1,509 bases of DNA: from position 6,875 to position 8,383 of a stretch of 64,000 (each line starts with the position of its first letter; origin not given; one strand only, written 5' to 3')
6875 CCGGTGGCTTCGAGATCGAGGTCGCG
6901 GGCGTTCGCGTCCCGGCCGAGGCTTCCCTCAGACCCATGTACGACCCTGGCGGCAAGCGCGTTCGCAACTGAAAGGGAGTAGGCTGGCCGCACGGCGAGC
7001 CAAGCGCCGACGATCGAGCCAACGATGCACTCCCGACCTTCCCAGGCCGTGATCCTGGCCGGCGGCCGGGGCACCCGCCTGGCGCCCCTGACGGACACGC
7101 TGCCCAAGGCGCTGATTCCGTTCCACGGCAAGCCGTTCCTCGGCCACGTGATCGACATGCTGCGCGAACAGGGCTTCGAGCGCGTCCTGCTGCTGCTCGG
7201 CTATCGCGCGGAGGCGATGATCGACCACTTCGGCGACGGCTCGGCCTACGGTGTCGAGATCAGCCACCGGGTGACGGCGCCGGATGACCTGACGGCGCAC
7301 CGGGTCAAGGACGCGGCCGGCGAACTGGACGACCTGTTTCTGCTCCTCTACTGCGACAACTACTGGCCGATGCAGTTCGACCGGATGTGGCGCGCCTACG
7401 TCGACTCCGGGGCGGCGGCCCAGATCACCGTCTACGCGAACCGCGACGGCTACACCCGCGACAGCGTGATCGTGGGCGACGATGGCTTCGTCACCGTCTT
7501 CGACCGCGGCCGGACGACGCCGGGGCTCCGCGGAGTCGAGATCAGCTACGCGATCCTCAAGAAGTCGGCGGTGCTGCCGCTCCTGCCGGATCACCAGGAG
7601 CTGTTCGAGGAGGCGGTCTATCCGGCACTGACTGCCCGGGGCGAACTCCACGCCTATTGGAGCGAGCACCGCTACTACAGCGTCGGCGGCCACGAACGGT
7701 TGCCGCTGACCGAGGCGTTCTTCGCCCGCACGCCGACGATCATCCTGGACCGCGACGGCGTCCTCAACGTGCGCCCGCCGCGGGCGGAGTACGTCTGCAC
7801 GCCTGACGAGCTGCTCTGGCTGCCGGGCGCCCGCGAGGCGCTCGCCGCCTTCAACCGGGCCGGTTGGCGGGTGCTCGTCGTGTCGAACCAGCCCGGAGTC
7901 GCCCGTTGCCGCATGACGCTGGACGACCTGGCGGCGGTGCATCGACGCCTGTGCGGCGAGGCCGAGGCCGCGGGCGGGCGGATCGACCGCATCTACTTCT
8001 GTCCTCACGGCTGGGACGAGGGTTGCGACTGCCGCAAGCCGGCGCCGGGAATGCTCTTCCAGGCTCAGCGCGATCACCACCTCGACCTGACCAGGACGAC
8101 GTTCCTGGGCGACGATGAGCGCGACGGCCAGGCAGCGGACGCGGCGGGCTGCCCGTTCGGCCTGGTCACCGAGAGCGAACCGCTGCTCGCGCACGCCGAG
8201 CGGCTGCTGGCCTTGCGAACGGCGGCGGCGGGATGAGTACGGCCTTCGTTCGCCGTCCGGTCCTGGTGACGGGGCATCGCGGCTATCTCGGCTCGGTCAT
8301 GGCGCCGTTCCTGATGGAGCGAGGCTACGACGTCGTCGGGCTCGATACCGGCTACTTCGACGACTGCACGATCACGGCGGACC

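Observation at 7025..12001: Predicted modified-heptose (or related) nucleotide-sugar pathway with a fused HddC-GmhB enzyme and a sugar C-methyltransferase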

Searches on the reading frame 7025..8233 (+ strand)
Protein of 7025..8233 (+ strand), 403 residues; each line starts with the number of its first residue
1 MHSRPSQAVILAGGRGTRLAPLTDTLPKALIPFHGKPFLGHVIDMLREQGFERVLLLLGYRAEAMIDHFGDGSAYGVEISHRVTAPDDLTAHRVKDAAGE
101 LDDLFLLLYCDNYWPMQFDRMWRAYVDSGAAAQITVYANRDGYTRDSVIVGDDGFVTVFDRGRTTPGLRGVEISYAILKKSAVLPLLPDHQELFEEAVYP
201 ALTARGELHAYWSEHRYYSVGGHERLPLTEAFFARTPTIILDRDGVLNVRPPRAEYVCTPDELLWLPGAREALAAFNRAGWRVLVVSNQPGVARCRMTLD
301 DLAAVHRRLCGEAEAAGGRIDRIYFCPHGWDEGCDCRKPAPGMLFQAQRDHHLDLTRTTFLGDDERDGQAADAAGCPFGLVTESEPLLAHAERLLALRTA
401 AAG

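Call 4: search_protein_families(library=pfam, proteins=[window:7025-8233:+], max_evalue=0.01)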
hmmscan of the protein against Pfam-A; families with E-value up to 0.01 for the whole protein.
window:7025-8233:+ (403 aa): 7 families
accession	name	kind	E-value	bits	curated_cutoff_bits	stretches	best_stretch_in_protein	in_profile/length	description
PF00483.29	NTP_transferase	-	5.2e-18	66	21.2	1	8-139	2-138/245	Nucleotidyl transferase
PF12804.13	NTP_transf_3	-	1e-14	55.5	27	1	8-141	1-127/160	MobA-like NTP transferase domain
PF13242.12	Hydrolase_like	-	2.9e-08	33.9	22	1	336-382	2-49/75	HAD-hyrolase-like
PF00702.32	Hydrolase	-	2.2e-06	28.6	26.4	1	190-375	19-191/191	haloacid dehalogenase-like hydrolase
PF12710.13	HAD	-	4.6e-05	24.4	27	1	255-371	78-188/189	haloacid dehalogenase-like hydrolase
PF13419.12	HAD_2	-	0.001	19.7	23.8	1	337-379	134-176/178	Haloacid dehalogenase-like hydrolase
PF13344.12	Hydrolase_6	-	0.0036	17.8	27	1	239-294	1-44/101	Haloacid dehalogenase-like hydrolase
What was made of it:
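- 7025..8236 (+): Fusion protein (403 aa). The N-terminal part (about residues 1-230) is a sugar-1-phosphate nucleotidyltransferase. The C-terminal part (about residues 236-390) is a HAD-IIIA, GmhB-like sugar-bisphosphate phosphatase. Pfam NTP_transferase 5e-18 plus HAD-type domains (call 4).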

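Call 5: search_protein_families(library=ncbifam, proteins=[window:7025-8233:+], max_evalue=0.01)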
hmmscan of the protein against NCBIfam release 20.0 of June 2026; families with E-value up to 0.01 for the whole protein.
window:7025-8233:+ (403 aa): 52 families (the best 25 are shown)
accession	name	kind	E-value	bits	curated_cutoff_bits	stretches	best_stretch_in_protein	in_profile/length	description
NF006506.0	PRK08942.1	equivalog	1.7e-43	148.3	178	1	236-389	3-155/182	D-glycero-beta-D-manno-heptose 1,7-bisphosphate 7-phosphatase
TIGR01656.1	Histidinol-ppas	subfamily_domain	4.7e-36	123.9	84.15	1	237-378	1-142/149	histidinol-phosphate phosphatase domain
TIGR01662.1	HAD-SF-IIIA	subfamily_domain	1.6e-27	96.3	44.6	1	238-382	2-139/141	HAD-IIIA family hydrolase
TIGR00213.1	GmhB_yaeD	subfamily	4.8e-25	88.2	149.6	1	237-388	2-157/176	D-glycero-beta-D-manno-heptose 1,7-bisphosphate 7-phosphatase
NF041313.1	UDPGP_AglF_Halo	equivalog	7.8e-24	84.4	400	1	7-136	2-130/234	UTP--glucose-1-phosphate uridylyltransferase AglF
NF052502.1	man1P_GTase_Rv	exception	3.1e-23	82.2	440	1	7-218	2-214/352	mannose-1-phosphate guanylyltransferase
TIGR03992.1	Arch_glmU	subfamily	8.3e-23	80.9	292.1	1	7-115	2-110/393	bifunctional sugar-1-phosphate nucleotidylyltransferase/acetyltransferase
NF005264.0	PRK06769.1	equivalog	5.1e-22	78.5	217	1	238-382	6-137/175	HAD-IIIA family hydrolase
NF050049.1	HBPPhtaseGmhB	domain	8.5e-22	77.8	250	1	238-375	5-137/171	D-glycero-alpha-D-manno-heptose-1,7-bisphosphate 7-phosphatase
NF045761.1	NAMPUrTaseMurU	equivalog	6.2e-17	62.2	250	1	7-122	2-118/226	N-acetylmuramate alpha-1-phosphate uridylyltransferase MurU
NF003937.0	PRK05446.1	equivalog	7e-16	58.2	443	1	236-376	3-143/355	bifunctional histidinol-phosphatase/imidazoleglycerol-phosphate dehydratase HisB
TIGR01208.1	rmlA_long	equivalog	2.2e-15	56.4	320.25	1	8-139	2-135/353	glucose-1-phosphate thymidylyltransferase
TIGR01261.1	hisB_Nterm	equivalog_domain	2.5e-14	53.1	140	1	237-372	2-137/161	histidinol-phosphatase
NF049965.1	GlMnHpPGnyltfHddC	equivalog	4.7e-14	52.5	300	1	7-160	2-150/221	D-glycero-D-manno-heptose 1-phosphate guanosyltransferase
TIGR02623.1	G1P_cyt_trans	equivalog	1.9e-11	43.9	300.25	1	7-81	2-76/255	glucose-1-phosphate cytidylyltransferase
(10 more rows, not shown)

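Call 10: find_encoding_contigs(protein=window:7025-8233:+, flank=10000, max_places=6)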
Protein window:7025-8233:+ (403 aa): 1 contig read that carries it; 1 place shown.
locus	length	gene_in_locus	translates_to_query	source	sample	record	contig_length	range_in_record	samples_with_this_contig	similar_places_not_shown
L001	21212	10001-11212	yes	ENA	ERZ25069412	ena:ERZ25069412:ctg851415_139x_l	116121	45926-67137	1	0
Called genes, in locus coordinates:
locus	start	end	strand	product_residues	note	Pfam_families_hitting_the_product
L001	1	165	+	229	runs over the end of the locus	-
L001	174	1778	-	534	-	PF01555:N6_N4_Mtase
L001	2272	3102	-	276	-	-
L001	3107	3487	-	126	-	PF01850:PIN (weak)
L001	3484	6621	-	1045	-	PF04851:ResIII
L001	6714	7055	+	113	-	PF01909:NTP_transf_2, PF18765:Polbeta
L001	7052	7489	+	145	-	PF05168:HEPN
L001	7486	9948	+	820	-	PF01266:DAO, PF07992:Pyr_redox_2 (faint), PF13450:NAD_binding_8 (weak), PF16350:FAO_M, PF01571:GCV_T, PF08669:GCV_T_C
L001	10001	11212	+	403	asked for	PF00483:NTP_transferase, PF12804:NTP_transf_3, PF00702:Hydrolase (weak), PF13242:Hydrolase_like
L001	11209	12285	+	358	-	PF01073:3Beta_HSD (weak), PF01370:Epimerase, PF04321:RmlD_sub_bind, PF16363:GDP_Man_Dehyd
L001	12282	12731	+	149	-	PF00908:dTDP_sugar_isom, PF14667:Polysacc_synt_C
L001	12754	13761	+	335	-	PF00288:GHMP_kinases_N, PF08544:GHMP_kinases_C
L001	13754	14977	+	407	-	PF08421:Methyltransf_13, PF13489:Methyltransf_23, PF08241:Methyltransf_11 (weak), PF08242:Methyltransf_12 (weak), PF08484:Methyltransf_14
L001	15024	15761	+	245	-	-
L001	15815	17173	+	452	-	PF13173:AAA_14, PF13635:DUF4143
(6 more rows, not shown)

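Call 12: find_homologous_proteins(query=window:7025-8233:+, max_evalue=1e-10)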
Query window:7025-8233:+ (403 aa): 3742 proteins with E <= 1e-10 among 8000 candidates; the best 120 are listed.
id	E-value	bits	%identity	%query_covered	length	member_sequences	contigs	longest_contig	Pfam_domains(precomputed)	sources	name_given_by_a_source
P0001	1.5e-246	836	90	99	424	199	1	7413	PF00483.30,PF13242.13,PF12804.14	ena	-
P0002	3.5e-242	822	88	100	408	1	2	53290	PF00483.30,PF00702.33,PF13242.13,PF12804.14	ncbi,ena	-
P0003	3.9e-241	818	88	99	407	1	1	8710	PF00483.30,PF00702.33,PF13242.13,PF12804.14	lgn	-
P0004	4.3e-206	703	75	98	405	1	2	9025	PF00483.30,PF00702.33,PF08645.18,PF13242.13,PF12804.14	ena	-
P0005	3.7e-205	700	75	98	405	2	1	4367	PF00483.30,PF00702.33,PF08645.18,PF13242.13,PF12804.14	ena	-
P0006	9.0e-203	692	74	98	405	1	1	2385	PF00483.30,PF00702.33,PF08645.18,PF13242.13,PF12804.14,PF12710.14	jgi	jgi:histidinol-phosphate phosphatase family protein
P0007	5.8e-201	686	73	99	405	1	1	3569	PF00483.30,PF00702.33,PF13242.13,PF12804.14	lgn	-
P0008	6.1e-201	686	73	99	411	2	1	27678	PF00483.30,PF00702.33,PF08645.18,PF13242.13,PF12804.14,PF12710.14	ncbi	-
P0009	1.7e-200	684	71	99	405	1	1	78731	PF00483.30,PF00702.33,PF08645.18,PF13242.13,PF12804.14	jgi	jgi:D-glycero-D-manno-heptose 1,7-bisphosphate phosphatase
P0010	5.7e-200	683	73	97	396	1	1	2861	PF00483.30,PF13242.13,PF12804.14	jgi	jgi:D-glycero-D-manno-heptose 1,7-bisphosphate phosphatase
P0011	1.1e-199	682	73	99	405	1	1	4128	PF00483.30,PF00702.33,PF13242.13,PF12804.14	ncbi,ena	-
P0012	2.3e-199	681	73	99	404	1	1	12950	PF00483.30,PF13419.13,PF00702.33,PF08645.18,PF13242.13,PF12804.14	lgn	-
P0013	1.3e-198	678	75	98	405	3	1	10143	PF00483.30,PF00702.33,PF08645.18,PF13242.13,PF12804.14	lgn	-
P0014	2.7e-198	677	72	97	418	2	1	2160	PF00483.30,PF13419.13,PF00702.33,PF08645.18,PF13242.13,PF12804.14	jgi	jgi:D-glycero-D-manno-heptose 1,7-bisphosphate phosphatase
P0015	6.5e-198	676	72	100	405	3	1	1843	PF00483.30,PF00702.33,PF08645.18,PF13242.13,PF12804.14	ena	-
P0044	2.8e-185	634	70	98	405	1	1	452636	PF00483.30,PF13419.13,PF00702.33,PF08645.18,PF13242.13,PF12804.14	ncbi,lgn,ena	-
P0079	1.2e-179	616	67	96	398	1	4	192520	PF00483.30,PF13419.13,PF00702.33,PF13242.13,PF12804.14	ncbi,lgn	-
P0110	9.7e-177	606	66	98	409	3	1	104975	PF00483.30,PF13419.13,PF08645.18,PF13242.13,PF12804.14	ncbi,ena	-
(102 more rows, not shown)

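Call 13: find_related_loci(query=window:7025-8233:+, collection=genome_contigs, flank=10000)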
Query window:7025-8233:+ (403 aa) in genome_contigs; peptide patterns used: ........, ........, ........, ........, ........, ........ (x = any residue, [..] = any of these).
600 stretches matched a pattern (row limit reached: there are more); 155 encode a relative of the query (tblastn E <= 1e-3); the best 80 are kept; 80 distinct loci.
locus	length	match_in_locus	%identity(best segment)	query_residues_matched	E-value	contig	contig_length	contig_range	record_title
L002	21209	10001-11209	99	1-403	0e+0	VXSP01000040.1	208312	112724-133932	MAG: Holophagales bacterium isolate SB0665_bin_19 NODE_36_length_208312_cov_32.355354, whole genome shotgun sequence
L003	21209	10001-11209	98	1-403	0e+0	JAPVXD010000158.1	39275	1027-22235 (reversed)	MAG: Candidatus Multivorans azotirespirans isolate m_rhze4 Seq158, whole genome shotgun sequence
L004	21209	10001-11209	97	1-403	0e+0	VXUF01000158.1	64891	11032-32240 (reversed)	MAG: Holophagales bacterium isolate SB0666_bin_22 NODE_151_length_64891_cov_7.502745, whole genome shotgun sequence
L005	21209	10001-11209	96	1-403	0e+0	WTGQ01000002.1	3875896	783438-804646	MAG: Acidobacteria bacterium isolate CO36388bin_9 NODE_1_length_3875896_cov_1713.578510, whole genome shotgun sequence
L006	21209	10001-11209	96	1-403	0e+0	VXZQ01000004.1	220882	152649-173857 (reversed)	MAG: Holophagales bacterium isolate SB0670_bin_39 NODE_36_length_220882_cov_57.511749, whole genome shotgun sequence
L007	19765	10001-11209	96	1-403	0e+0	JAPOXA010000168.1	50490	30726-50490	MAG: Acidobacteria bacterium isolate COS3_bin_14 NODE_267_length_50490_cov_33.9989, whole genome shotgun sequence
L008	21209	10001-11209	96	1-403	0e+0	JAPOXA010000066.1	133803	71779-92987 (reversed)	MAG: Acidobacteria bacterium isolate COS3_bin_14 NODE_57_length_133803_cov_60.0331, whole genome shotgun sequence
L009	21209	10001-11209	96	1-403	0e+0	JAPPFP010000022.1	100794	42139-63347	MAG: Acidobacteriota bacterium isolate RHO1_bin_33 NODE_464_length_100794_cov_863.902868, whole genome shotgun sequence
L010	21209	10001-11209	96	1-403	0e+0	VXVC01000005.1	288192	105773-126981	MAG: Holophagales bacterium isolate SB0667_bin_1 NODE_6_length_288192_cov_24.735525, whole genome shotgun sequence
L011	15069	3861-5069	96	1-403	0e+0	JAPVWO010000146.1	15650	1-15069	MAG: Candidatus Multivorans thiocomprendens isolate r_rhhh15 Seq146, whole genome shotgun sequence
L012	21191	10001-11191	96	1-397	0e+0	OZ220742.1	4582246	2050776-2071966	MAG: Thermoanaerobaculia bacterium isolate 0db66e92-d31a-4200-8262-fff8455c21c0 genome assembly, chromosome: 1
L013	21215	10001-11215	95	1-402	0e+0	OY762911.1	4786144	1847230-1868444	MAG: Thermoanaerobaculia bacterium isolate 14c23368-4dca-4d55-9b94-f295180eceef genome assembly, chromosome: 1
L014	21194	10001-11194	94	1-398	0e+0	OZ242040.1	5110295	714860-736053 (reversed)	MAG: Candidatus Multivorans sp. isolate cd603fe2-36ea-45dd-b21b-4d1cbeb73145 genome assembly, chromosome: 1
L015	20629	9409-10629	92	1-403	0e+0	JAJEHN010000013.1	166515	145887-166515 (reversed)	MAG: Thermoanaerobaculia bacterium isolate p16x60bins.57 k141_377179, whole genome shotgun sequence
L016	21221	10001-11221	92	1-403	0e+0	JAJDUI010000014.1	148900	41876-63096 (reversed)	MAG: Thermoanaerobaculia bacterium isolate jk18x1bzbins.73 k141_1495042, whole genome shotgun sequence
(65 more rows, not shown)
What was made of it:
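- Tried and rejected: The single genome_contigs scan was spent on the fusion protein (call 13).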

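Call 15: search_solved_structures(query=window:7025-8233:+, max_evalue=0.00001)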
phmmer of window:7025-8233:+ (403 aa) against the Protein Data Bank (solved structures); distinct sequences matched with E-value up to 0.00001: 50.
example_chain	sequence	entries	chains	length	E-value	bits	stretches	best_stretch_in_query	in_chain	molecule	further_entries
4pnh_A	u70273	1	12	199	3.1e-33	118.6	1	236-379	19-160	D,D-heptose 1,7-bisphosphate phosphatase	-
3l8h_A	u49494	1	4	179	1.6e-30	109.7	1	238-382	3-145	Putative haloacid dehalogenase-like hydrolase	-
2gmw_A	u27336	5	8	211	3.5e-19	72.3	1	226-393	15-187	D,D-heptose 1,7-bisphosphate phosphatase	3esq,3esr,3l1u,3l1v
3l8e_A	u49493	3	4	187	9.3e-19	70.9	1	236-393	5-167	D,D-heptose 1,7-bisphosphate phosphatase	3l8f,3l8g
2o2x_A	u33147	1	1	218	1.7e-16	63.4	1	232-389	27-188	hypothetical protein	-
7whr_B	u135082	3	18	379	1.2e-15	60.6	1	6-222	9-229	Nucleotidyl transferase family protein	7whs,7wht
2fpr_A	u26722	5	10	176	5.2e-14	55.3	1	239-376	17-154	Histidine biosynthesis bifunctional protein hisB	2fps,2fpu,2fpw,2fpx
8x7s_B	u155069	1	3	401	8.7e-14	54.5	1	7-83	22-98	UTP--glucose-1-phosphate uridylyltransferase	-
6jq8_A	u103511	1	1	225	2.1e-13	53.2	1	8-180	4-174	Putative 6-deoxy-D-mannoheptose pathway protein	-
5xhw_A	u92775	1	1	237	5.7e-13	51.8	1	8-167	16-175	Putative 6-deoxy-D-mannoheptose pathway protein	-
1jyk_A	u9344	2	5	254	7.1e-11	44.9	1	7-85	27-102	CTP:phosphocholine Cytidylyltransferase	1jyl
4y7t_A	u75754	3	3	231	2.6e-10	43.1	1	7-121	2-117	Nucleotidyl transferase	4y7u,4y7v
7d72_K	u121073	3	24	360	3.6e-10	42.6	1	7-217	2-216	Mannose-1-phosphate guanyltransferase beta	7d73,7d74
1lvw_A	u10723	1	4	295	3.8e-10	42.5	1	7-125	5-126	glucose-1-phosphate thymidylyltransferase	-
7x8j_A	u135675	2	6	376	3.8e-10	42.5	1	7-72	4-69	Mannose-1-phosphate guanylyltransferase 1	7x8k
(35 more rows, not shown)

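Call 24: find_encoding_contigs(protein=P0079, flank=10000, max_places=1)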
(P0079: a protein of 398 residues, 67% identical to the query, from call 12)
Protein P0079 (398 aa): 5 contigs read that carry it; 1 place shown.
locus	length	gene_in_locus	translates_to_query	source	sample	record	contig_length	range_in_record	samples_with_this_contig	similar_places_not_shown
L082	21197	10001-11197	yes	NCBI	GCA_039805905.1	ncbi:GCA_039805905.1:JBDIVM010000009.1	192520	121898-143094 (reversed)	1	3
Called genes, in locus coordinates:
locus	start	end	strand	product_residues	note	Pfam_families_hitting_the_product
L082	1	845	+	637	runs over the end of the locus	PF00496:SBP_bac_5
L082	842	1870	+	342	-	PF19300:BPD_transp_1_N (faint), PF00528:BPD_transp_1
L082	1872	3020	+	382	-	PF12911:OppC_N, PF00528:BPD_transp_1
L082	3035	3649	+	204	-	PF01966:HD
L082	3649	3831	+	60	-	-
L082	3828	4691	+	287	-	PF14305:ATPgrasp_TupA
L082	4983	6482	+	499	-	PF02397:Bac_transf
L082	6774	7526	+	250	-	PF00106:adh_short, PF08659:KR, PF13561:adh_short_C2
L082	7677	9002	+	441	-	PF16254:DUF4910, PF09940:DUF2172, PF16221:HTH_47, PF09339:HTH_IclR (weak)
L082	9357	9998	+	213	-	PF13580:SIS_2, PF01380:SIS (weak)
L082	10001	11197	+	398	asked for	PF00483:NTP_transferase, PF12804:NTP_transf_3, PF13419:HAD_2 (faint), PF00702:Hydrolase, PF13242:Hydrolase_like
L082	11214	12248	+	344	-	PF01073:3Beta_HSD (weak), PF01370:Epimerase, PF04321:RmlD_sub_bind, PF16363:GDP_Man_Dehyd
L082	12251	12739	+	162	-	PF00908:dTDP_sugar_isom, PF14667:Polysacc_synt_C (weak)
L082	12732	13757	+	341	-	PF00288:GHMP_kinases_N, PF08544:GHMP_kinases_C (weak)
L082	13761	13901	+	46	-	-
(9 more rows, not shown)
